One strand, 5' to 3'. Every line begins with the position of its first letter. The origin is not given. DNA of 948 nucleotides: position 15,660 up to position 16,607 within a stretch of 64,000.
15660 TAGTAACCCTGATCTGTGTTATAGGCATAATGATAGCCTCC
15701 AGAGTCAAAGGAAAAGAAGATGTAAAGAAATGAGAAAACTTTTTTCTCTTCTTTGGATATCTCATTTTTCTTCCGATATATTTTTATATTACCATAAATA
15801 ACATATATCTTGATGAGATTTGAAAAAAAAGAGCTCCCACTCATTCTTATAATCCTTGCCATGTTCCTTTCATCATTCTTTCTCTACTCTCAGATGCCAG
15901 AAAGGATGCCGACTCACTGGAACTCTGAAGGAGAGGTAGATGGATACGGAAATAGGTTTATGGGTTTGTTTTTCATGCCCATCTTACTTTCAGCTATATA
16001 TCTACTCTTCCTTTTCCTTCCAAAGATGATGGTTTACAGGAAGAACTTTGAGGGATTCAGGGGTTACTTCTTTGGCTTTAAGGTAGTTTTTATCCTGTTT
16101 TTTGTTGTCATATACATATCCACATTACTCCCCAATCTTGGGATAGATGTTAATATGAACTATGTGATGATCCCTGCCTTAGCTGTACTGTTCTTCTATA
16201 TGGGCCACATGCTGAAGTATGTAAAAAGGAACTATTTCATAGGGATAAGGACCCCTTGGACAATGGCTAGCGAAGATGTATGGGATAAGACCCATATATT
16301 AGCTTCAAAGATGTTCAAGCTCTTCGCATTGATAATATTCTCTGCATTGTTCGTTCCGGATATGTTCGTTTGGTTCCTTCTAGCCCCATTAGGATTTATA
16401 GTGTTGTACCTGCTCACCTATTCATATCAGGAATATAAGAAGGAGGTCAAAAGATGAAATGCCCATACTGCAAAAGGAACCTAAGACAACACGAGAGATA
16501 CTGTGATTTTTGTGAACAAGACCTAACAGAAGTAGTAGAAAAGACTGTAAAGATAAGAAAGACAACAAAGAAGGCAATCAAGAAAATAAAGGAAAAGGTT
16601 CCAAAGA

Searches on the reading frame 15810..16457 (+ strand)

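Call 39: search_protein_families(library=pfam, proteins=[window:15810-16457:+], max_evalue=0.01)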
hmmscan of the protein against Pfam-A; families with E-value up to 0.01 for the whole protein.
window:15810-16457:+ (215 aa): 2 families
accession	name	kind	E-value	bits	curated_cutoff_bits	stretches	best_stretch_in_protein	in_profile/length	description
PF07853.16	DUF1648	-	1.5e-18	66.6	28.7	1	13-60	1-48/49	Domain of unknown function (DUF1648)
PF13630.11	SdpI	-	6.8e-17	61.8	28.2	1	138-204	2-70/71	SdpI/YfhL protein family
